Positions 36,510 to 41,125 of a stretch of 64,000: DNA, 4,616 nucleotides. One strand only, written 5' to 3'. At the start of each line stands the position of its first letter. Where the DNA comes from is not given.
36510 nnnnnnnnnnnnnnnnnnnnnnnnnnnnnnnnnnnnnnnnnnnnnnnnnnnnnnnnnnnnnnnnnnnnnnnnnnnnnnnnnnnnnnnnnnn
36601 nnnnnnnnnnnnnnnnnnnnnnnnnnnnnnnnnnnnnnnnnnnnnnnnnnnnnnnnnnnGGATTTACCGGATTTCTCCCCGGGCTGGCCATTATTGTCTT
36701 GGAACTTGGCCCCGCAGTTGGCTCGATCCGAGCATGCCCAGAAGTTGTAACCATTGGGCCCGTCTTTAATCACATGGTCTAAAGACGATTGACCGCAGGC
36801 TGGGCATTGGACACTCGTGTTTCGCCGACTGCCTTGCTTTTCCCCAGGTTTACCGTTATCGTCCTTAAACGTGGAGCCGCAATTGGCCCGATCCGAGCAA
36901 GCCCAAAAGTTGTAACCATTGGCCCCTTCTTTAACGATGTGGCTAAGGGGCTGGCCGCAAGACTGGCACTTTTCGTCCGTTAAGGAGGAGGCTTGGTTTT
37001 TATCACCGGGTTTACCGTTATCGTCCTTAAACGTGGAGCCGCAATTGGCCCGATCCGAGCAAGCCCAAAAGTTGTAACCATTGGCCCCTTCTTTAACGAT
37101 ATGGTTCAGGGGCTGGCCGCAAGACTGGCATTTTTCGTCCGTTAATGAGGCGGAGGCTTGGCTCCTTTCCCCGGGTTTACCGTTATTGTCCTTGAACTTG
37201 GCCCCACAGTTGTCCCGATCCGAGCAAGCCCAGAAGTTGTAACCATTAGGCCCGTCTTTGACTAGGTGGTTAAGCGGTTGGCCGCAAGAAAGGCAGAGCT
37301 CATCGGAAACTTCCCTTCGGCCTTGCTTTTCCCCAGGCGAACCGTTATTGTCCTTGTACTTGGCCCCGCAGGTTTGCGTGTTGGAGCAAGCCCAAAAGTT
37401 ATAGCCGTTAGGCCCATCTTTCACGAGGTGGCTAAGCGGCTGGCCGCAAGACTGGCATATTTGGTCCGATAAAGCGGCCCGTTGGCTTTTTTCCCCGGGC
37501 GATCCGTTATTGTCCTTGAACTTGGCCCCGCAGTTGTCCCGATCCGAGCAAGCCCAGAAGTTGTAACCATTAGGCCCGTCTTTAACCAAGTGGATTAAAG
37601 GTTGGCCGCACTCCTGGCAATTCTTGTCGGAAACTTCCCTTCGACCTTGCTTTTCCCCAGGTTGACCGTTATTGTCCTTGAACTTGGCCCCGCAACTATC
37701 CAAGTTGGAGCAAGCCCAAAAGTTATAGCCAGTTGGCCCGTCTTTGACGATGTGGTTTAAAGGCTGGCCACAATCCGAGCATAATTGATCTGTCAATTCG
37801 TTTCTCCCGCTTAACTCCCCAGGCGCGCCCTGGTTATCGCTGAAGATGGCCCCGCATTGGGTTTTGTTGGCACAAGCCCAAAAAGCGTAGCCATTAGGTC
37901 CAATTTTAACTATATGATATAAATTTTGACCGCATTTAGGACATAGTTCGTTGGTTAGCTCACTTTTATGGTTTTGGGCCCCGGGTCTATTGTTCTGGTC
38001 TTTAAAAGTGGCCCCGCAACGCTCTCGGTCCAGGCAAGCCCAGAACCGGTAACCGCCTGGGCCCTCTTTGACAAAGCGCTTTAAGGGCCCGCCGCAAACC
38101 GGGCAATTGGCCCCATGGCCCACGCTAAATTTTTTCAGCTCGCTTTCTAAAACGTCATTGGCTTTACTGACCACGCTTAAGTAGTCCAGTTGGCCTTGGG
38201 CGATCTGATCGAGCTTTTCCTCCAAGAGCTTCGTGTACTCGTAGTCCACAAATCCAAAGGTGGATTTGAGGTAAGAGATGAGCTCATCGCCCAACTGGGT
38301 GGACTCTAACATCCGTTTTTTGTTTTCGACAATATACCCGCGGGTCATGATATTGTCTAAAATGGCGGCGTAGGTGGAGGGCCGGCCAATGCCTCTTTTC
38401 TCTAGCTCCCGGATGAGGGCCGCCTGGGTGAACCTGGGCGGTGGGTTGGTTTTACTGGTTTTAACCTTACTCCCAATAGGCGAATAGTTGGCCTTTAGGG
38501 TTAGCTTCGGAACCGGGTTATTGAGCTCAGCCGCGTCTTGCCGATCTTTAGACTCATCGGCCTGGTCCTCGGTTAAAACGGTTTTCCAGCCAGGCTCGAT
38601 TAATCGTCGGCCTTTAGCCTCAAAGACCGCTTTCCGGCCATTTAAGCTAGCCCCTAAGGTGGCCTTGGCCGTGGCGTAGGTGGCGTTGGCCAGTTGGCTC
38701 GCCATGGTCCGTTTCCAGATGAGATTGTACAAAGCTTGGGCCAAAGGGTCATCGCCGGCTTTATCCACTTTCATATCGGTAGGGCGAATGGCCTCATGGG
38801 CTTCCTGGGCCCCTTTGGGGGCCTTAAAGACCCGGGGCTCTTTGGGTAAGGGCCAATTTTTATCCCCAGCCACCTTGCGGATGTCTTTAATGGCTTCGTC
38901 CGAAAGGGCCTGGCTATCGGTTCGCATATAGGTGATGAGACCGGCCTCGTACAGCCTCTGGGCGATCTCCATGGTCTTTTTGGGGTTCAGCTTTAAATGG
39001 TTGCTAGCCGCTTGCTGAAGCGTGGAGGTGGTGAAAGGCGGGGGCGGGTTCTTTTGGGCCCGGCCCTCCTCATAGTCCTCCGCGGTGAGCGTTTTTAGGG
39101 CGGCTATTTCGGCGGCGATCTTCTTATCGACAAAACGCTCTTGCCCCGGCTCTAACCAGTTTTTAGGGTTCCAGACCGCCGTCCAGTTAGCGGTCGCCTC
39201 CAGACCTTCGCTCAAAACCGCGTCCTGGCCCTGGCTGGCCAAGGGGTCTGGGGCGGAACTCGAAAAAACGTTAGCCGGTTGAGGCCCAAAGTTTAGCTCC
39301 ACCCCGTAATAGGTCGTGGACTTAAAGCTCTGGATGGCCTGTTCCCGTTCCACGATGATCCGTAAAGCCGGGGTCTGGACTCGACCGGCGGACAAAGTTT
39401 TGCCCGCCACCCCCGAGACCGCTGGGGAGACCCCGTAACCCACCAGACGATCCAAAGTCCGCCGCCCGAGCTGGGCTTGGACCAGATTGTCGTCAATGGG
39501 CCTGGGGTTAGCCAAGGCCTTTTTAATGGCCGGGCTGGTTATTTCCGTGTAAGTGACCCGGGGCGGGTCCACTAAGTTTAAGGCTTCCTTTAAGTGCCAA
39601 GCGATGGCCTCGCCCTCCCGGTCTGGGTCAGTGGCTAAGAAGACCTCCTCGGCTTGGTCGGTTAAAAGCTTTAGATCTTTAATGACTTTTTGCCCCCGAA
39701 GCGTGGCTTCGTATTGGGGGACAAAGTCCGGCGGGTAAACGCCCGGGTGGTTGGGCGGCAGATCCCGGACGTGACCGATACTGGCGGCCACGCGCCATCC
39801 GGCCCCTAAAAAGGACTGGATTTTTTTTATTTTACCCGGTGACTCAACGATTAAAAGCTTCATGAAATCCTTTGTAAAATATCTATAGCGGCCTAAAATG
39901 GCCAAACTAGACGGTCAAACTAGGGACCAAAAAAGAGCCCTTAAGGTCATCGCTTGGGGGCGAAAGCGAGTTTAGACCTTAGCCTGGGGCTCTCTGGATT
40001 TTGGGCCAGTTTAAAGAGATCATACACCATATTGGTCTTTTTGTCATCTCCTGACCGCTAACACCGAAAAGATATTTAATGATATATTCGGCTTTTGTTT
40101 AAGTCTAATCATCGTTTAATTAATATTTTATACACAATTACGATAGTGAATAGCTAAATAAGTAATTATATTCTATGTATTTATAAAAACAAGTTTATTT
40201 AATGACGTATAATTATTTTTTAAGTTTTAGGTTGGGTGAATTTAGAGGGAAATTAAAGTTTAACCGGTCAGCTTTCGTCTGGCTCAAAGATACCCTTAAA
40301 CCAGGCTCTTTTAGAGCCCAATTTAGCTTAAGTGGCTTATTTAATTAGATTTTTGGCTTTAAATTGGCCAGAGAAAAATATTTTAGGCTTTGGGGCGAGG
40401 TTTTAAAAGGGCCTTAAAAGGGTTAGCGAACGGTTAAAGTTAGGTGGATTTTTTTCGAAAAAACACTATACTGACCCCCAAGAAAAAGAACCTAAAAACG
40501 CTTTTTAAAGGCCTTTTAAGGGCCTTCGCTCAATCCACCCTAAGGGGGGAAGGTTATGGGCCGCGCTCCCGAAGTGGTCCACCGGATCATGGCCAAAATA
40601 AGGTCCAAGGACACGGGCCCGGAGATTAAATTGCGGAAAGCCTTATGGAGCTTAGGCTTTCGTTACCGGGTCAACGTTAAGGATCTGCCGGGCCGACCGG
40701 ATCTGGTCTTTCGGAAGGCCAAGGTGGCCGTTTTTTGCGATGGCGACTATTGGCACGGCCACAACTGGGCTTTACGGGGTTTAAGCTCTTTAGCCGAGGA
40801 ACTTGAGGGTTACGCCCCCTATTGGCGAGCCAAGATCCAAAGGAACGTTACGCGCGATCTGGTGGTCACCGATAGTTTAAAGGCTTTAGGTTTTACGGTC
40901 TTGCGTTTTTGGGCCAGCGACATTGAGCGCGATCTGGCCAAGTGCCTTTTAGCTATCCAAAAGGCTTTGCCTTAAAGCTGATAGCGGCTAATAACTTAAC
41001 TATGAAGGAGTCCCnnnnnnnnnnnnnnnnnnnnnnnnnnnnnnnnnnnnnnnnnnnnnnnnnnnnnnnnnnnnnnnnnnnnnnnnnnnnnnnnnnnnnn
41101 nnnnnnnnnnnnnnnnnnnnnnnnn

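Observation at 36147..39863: Topoisomerase I with an expanded array of 12 tandem C4 zinc ribbons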

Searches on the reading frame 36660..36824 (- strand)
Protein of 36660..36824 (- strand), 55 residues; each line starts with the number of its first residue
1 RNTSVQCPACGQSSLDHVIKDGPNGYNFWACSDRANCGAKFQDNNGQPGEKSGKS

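Call 65: search_protein_families(library=pfam, proteins=[window:36660-36824:-], max_evalue=0.1)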
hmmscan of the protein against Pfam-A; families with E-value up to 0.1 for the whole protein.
window:36660-36824:- (55 aa): 9 families
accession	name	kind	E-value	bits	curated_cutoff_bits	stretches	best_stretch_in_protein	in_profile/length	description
PF06839.17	Zn_ribbon_GRF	-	0.00016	22.2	25.9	1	5-38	1-37/45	GRF zinc finger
PF01396.24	Zn_ribbon_Top1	-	0.00042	20.5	32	1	5-33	2-26/39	Topoisomerase DNA binding C4 zinc finger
PF13248.11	Zn_ribbon_3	-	0.004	17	27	0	5-15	3-12/26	zinc-ribbon domain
PF24859.1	FdhE_central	-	0.018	15.6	27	1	7-32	2-29/39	FdhE, central domain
PF14354.12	Lar_restr_allev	-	0.019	15.6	28.6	1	6-44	5-38/58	Restriction alleviation protein Lar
PF07282.18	Cas12f1-like_TNB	-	0.026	15.1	26.3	1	1-40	25-49/60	Cas12f1-like, TNB domain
PF12760.12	Zn_ribbon_IS1595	-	0.036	14.5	25.4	1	5-38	19-44/46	Transposase zinc-ribbon domain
PF08271.17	Zn_Ribbon_TF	-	0.06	13.3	29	0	6-48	2-36/43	TFIIB zinc-binding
PF24110.1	DUF7385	-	0.084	13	28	0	3-16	25-38/72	Family of unknown function (DUF7385)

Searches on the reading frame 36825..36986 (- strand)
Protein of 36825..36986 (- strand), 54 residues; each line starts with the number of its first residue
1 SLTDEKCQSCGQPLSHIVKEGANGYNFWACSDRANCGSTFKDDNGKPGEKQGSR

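Call 65: search_protein_families(library=pfam, proteins=[window:36825-36986:-], max_evalue=0.1)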
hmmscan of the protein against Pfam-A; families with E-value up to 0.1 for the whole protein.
window:36825-36986:- (54 aa): 6 families
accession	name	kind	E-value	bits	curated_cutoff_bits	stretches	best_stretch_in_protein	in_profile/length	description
PF01396.24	Zn_ribbon_Top1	-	0.00065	19.9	32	1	4-41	1-35/39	Topoisomerase DNA binding C4 zinc finger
PF13408.12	Zn_ribbon_recom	-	0.0048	17.7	25.3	1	6-37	7-36/58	Recombinase zinc beta ribbon domain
PF06827.20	zf-FPG_IleRS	-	0.03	14.6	21.3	0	5-23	2-20/30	Zinc finger found in FPG and IleRS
PF14803.11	Zn_ribbon_Nudix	-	0.038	14.3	25.6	0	7-23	3-19/34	Nudix N-terminal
PF13248.11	Zn_ribbon_3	-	0.073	13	27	0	4-14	16-26/26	zinc-ribbon domain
PF12674.12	Zn_ribbon_2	-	0.092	13.9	22.5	0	7-23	2-18/81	Putative zinc ribbon domain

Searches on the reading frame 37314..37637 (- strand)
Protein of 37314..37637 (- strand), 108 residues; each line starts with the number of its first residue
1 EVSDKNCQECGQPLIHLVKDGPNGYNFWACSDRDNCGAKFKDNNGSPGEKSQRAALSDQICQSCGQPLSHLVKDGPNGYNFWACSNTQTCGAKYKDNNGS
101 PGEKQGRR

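Call 46: predict_structure(alignment_id=A3)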
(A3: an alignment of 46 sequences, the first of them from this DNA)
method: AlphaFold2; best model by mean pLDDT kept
length: 108 residues; sequences in the alignment: 46
mean_pLDDT: 87.1   pTM: 0.50
mean pLDDT of the five models: 87.1, 83.9, 83.9, 82.2, 82.1
residues with pLDDT >= 90: 56; 70-90: 45; 50-70: 6; < 50: 1
segments of 3 or more residues with pLDDT < 50: none
pLDDT, mean of each block of 10 residues (from residue 1): 86 93 90 86 89 73 92 85 90 92 81
secondary structure, 60 per line:
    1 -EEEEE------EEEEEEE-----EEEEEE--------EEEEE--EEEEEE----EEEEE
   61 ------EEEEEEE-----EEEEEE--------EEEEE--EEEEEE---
elements in order: E2-6 E13-19 E25-30 E39-43 E46-51 E56-60 E67-73 E79-84 E93-97 E100-105

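Call 49: fold_search(model_id=the predicted structure, library=pdb)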
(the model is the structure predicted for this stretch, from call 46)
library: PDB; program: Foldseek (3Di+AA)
matches with E <= 10: 77; with E <= 0.001: 0
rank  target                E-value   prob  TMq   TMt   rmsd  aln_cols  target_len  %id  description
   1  9gdh_F                8.7e-02  0.93  0.33  0.06   8.6        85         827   22  RNAP-TopoI complex on long-overhang scaffold - orientation 2 (released 2025-11-05)
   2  9gda_F                9.7e-02  0.91  0.34  0.07   6.4        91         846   22  RNAP-TopoI complex on duplex scaffold (released 2025-11-05)
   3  5fj9_I                3.1e-01  0.30  0.27  0.31  20.4       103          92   19  Cryo-EM structure of yeast apo RNA polymerase III at 4.6 A (released 2015-11-25)
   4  9evs_1V               9.2e-01  0.09  0.19  0.14  15.5        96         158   17  Structure of the flowering plant mitoribosome with P-site tRNA (released 2025-09-03)
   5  9iu9_B                1.1e+00  0.41  0.26  0.11   8.4        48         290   17  Cryo-EM structure of the large serine recombinase Bxb1 in complex with attP and attB (GT/TT CDN) in the pre-strand exc (released 2026-03-04)
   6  6pcm_A                1.1e+00  0.13  0.29  0.07   7.9       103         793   11  Crystal Structure of Mycobacterium smegmatis Topoisomerase I with ssDNA bound to both N- and C-terminal domains (released 2020-03-25)
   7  7ui9_I                1.3e+00  0.21  0.30  0.28  14.0       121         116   12  Core Mediator-PICearly (Copy A) (released 2023-02-15)
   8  9iu8_A                1.5e+00  0.33  0.26  0.10   8.5        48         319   17  Cryo-EM structure of the large serine recombinase Bxb1 in complex with attP and attB (GT/TT CDN) in the pre-strand exc (released 2026-03-04)
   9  6rxu_CW               1.5e+00  0.08  0.24  0.09  14.9       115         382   11  Cryo-EM structure of the 90S pre-ribosome (Kre33-Noc4) from Chaetomium thermophilum, state B1 (released 2019-08-14)
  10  9iu2_A                1.6e+00  0.33  0.26  0.07   8.5        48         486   17  Cryo-EM structure of the large serine recombinase Bxb1 in complex with attP and attB (GT/TT CDN) in the pre-strand exc (released 2026-03-04)
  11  8qsz_I                1.6e+00  0.20  0.29  0.33  14.3       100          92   18  Structure of s. pombe RNA polymerase II in complex with DSIF and Rat1/Rai1 (released 2024-10-23)
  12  4k7d_A                1.7e+00  0.03  0.15  0.06  24.7       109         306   22  Crystal Structure of Parkin C-terminal RING domains (released 2013-05-15)
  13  8q3b_I                1.8e+00  0.15  0.27  0.28  14.5       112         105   17  The closed state of the ASFV apo-RNA polymerase (released 2024-02-14)
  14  6zxw_H                2.1e+00  0.41  0.30  0.51   5.5        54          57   22  Structure of Archaeoglobus fulgidus Trm11-Trm112 m2G10 tRNA methyltransferase complex bound to sinefungin (released 2020-09-23)
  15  9n9q_G                2.2e+00  0.03  0.16  0.03  16.2       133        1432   13  Cryo-EM structure of the RNA-guided transcription complex (released 2025-12-24)
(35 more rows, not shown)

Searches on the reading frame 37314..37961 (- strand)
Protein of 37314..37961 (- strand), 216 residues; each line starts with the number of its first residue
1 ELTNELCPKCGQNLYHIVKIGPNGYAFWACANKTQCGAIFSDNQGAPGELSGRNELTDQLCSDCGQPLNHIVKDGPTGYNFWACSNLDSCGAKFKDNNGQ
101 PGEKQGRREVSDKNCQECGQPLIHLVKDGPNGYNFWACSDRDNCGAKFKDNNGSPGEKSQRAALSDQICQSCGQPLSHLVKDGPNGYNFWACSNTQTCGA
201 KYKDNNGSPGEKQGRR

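Call 32: predict_structure(protein=window:37314-37961:-)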
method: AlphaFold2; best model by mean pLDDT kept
length: 216 residues; sequences in the alignment: 1
mean_pLDDT: 41.7   pTM: 0.23
mean pLDDT of the five models: 41.7, 40.9, 40.9, 39.0, 38.5
residues with pLDDT >= 90: 0; 70-90: 0; 50-70: 26; < 50: 190
segments of 3 or more residues with pLDDT < 50: 1-4, 16-111, 123-135, 137-168, 178-189, 195-216
pLDDT, mean of each block of 10 residues (from residue 1): 44 48 43 43 35 35 44 36 42 40 37 50 43 42 40 36 42 50 40 49 44 29
secondary structure, 60 per line:
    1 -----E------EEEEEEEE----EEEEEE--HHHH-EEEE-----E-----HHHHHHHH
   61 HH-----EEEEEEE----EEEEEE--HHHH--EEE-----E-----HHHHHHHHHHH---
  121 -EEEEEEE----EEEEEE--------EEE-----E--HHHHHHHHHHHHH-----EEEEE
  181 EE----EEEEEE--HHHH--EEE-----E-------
elements in order: E13-20 E25-30 H33-36 E38-41 H53-62 E68-74 E79-84 H87-90 E93-95 H107-117 E122-128 E133-138 E147-149 H158-170 E176-182 E187-192 H195-198 E201-203

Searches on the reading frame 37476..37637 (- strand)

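Call 65: search_protein_families(library=pfam, proteins=[window:37476-37637:-], max_evalue=0.1)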
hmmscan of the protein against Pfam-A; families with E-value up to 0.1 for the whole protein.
window:37476-37637:- (54 aa): 4 families
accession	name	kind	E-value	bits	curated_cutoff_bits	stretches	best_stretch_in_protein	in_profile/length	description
PF13408.12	Zn_ribbon_recom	-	0.0043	17.8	25.3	1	7-41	8-39/58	Recombinase zinc beta ribbon domain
PF01396.24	Zn_ribbon_Top1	-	0.0055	16.9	32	1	5-32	2-26/39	Topoisomerase DNA binding C4 zinc finger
PF13248.11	Zn_ribbon_3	-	0.035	14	27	0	3-14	15-26/26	zinc-ribbon domain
PF14803.11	Zn_ribbon_Nudix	-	0.052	13.9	25.6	0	7-21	3-17/34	Nudix N-terminal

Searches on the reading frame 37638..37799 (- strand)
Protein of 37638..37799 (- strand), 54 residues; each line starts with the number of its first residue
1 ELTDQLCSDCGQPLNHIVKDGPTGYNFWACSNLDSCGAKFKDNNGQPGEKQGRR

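Call 33: search_solved_structures(query=A2, max_evalue=1, show_alignments=3)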
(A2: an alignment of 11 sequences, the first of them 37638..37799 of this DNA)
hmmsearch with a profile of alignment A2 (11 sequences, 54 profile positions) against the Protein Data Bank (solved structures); distinct sequences matched with E-value up to 1: 16.
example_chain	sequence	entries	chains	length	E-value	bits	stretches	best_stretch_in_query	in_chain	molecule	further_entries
6qa0_A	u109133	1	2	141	0.0026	20.8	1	4-23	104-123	Methionine-R-sulfoxide reductase B3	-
6q9v_A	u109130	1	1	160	0.0049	20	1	4-23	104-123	Methionine-R-sulfoxide reductase B3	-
6q9v_B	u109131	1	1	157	0.0055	19.8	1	4-23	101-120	Methionine-R-sulfoxide reductase B3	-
1k81_A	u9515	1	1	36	0.098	15.8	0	6-21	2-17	PROBABLE TRANSLATION INITIATION FACTOR 2 BETA SUBUNIT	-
1ptq_A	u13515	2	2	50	0.21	14.8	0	5-21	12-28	PROTEIN KINASE C DELTA TYPE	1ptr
7knd_A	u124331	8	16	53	0.22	14.7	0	5-21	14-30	Protein kinase C delta type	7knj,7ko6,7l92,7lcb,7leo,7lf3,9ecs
3cez_A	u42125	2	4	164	0.3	14.3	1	4-22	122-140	Methionine-R-sulfoxide reductase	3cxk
9v21_sC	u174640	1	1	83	0.31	14.2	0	5-15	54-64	Small ribosomal subunit protein eS27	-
9v1j_sC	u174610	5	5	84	0.33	14.1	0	5-15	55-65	Small ribosomal subunit protein eS27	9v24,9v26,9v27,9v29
3ugd_A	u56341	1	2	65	0.47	13.6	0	5-21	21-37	Protein kinase C delta type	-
3uff_A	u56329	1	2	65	0.47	13.6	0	5-21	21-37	Protein kinase C delta type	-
3uej_A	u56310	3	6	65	0.47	13.6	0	5-21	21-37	Protein kinase C delta type | Proteine kinase C delta type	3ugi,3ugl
3uey_A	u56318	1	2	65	0.48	13.6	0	5-21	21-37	Protein kinase C delta type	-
3r69_A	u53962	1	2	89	0.49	13.6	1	16-49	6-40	Na(+)/H(+) exchange regulatory cofactor NHE-RF3, Scavenger receptor class B member 1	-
3r68_A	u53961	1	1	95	0.56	13.4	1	16-49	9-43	Na(+)/H(+) exchange regulatory cofactor NHE-RF3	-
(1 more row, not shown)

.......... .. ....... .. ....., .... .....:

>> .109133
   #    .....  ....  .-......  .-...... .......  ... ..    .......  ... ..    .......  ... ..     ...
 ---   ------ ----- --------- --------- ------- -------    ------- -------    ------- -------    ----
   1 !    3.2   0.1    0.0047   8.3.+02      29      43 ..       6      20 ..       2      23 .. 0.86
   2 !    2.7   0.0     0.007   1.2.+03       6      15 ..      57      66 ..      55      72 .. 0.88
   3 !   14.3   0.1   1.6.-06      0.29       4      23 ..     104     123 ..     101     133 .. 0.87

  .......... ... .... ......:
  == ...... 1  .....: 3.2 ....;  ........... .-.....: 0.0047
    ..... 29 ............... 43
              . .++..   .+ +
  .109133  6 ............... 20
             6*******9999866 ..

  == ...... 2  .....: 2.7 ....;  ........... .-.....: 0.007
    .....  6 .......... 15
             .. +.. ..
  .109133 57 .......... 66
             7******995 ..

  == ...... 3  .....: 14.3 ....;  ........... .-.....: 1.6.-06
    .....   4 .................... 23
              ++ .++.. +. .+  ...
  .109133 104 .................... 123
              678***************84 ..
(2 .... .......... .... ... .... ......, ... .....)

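Call 36: search_protein_representatives(alignment_id=A2)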
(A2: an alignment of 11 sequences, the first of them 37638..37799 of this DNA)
Query: 11 sequences, 54 profile positions. Proteins with E-value up to 0.001 (for the whole library): 253; up to 1e-10: 57; up to 1e-30: 18. The best 150 are listed.
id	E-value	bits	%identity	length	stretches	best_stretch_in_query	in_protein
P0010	5.4e-261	858.9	-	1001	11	2-52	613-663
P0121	2.3e-248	818.4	-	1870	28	2-51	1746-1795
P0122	2.2e-220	728.8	-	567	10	2-54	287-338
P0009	2.2e-121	411.8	-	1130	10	2-48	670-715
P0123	7.2e-85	294.9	-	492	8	2-52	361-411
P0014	3.5e-76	267.1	-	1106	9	3-48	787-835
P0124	1.6e-70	248.9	-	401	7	3-52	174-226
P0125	7.6e-62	221.2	-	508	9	2-48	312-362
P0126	2.7e-59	213.0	-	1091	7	3-53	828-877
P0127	1.2e-54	198.1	-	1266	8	3-49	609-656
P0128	6.9e-52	189.3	-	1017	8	2-50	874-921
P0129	1.1e-49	182.2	-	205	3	2-52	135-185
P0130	4.9e-46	170.5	-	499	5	6-51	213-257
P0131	5.3e-46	170.4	-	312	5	3-53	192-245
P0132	7.8e-45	166.7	-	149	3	2-54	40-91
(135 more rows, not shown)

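Call 65: search_protein_families(library=pfam, proteins=[window:37638-37799:-], max_evalue=0.1)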
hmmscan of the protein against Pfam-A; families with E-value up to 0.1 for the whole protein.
window:37638-37799:- (54 aa): 2 families
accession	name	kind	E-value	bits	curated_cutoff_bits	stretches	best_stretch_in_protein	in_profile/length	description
PF13408.12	Zn_ribbon_recom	-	0.039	14.8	25.3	1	7-32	8-31/58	Recombinase zinc beta ribbon domain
PF07191.17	Zn_ribbon_6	-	0.045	14.2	25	1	5-35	30-60/67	Double zinc ribbon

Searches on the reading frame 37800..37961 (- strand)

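Call 65: search_protein_families(library=pfam, proteins=[window:37800-37961:-], max_evalue=0.1)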
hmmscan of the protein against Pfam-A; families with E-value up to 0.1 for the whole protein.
window:37800-37961:- (54 aa): 5 families
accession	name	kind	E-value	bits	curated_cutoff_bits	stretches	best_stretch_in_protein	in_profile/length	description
PF01396.24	Zn_ribbon_Top1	-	0.00034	20.8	32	1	5-32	2-26/39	Topoisomerase DNA binding C4 zinc finger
PF13408.12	Zn_ribbon_recom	-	0.0037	18.1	25.3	1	7-38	8-37/58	Recombinase zinc beta ribbon domain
PF13453.11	Zn_ribbon_TFIIB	-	0.019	14.8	22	1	7-37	2-26/41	Transcription factor zinc-finger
PF03119.21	DNA_ligase_ZBD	-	0.057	13.7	25.8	0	7-38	2-27/27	NAD-dependent DNA ligase C4 zinc finger domain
PF05191.20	ADK_lid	-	0.067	13.5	26.6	0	7-18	4-14/36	Adenylate kinase, active site lid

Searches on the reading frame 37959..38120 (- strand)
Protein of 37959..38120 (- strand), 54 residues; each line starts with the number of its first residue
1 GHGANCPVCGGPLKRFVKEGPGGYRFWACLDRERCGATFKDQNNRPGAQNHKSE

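Call 9: search_protein_families(library=pfam, alignment_id=A1, max_evalue=0.01)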
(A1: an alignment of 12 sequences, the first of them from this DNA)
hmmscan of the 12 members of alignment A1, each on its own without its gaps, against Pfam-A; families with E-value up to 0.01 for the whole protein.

A. member 1, seq(54 aa): 3 families
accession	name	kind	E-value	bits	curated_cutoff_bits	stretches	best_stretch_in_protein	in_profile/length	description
PF14354.12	Lar_restr_allev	-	0.00097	19.8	28.6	1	5-46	5-42/58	Restriction alleviation protein Lar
PF13408.12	Zn_ribbon_recom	-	0.0032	18.3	25.3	1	6-38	8-38/58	Recombinase zinc beta ribbon domain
PF06827.20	zf-FPG_IleRS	-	0.0061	16.8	21.3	0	6-18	4-16/30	Zinc finger found in FPG and IleRS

B. families by the number of members that match (of 12 scanned): 10 families
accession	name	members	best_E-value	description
PF01396.24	Zn_ribbon_Top1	8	7.9e-05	Topoisomerase DNA binding C4 zinc finger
PF13408.12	Zn_ribbon_recom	6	0.0026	Recombinase zinc beta ribbon domain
PF03119.21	DNA_ligase_ZBD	1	6.4e-05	NAD-dependent DNA ligase C4 zinc finger domain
PF06839.17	Zn_ribbon_GRF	1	0.00015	GRF zinc finger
PF14354.12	Lar_restr_allev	1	0.00097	Restriction alleviation protein Lar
PF07754.17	HVO_2753_ZBP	1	0.0013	Small zinc finger protein HVO_2753-like, Zn-binding pocket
PF25164.1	CoiA_N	1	0.0014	Competence protein CoiA, N-terminal domain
PF23895.1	Phage_zn_bind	1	0.0018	Phage zinc binding domain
PF13248.11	Zn_ribbon_3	1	0.0034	zinc-ribbon domain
PF06827.20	zf-FPG_IleRS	1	0.0061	Zinc finger found in FPG and IleRS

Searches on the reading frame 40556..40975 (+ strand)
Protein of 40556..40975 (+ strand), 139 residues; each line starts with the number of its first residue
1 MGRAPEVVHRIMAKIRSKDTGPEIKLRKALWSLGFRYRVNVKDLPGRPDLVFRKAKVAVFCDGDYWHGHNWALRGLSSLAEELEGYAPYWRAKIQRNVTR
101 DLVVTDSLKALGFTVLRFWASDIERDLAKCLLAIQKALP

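Call 28: search_protein_families(library=pfam, proteins=[window:40556-40975:+], max_evalue=0.0001)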
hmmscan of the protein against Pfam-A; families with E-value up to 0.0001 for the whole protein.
window:40556-40975:+ (139 aa): 3 families
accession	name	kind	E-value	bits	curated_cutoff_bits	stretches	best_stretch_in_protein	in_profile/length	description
PF03852.21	Vsr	-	1.6e-28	98.8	27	1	10-72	11-73/74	DNA mismatch endonuclease Vsr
PF18741.7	MTES_1575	-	2.3e-06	28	38.2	0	95-138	53-96/96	REase_MTES_1575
PF04480.18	DUF559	-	6.1e-06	26.5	20.6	1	97-138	67-108/109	Protein of unknown function (DUF559)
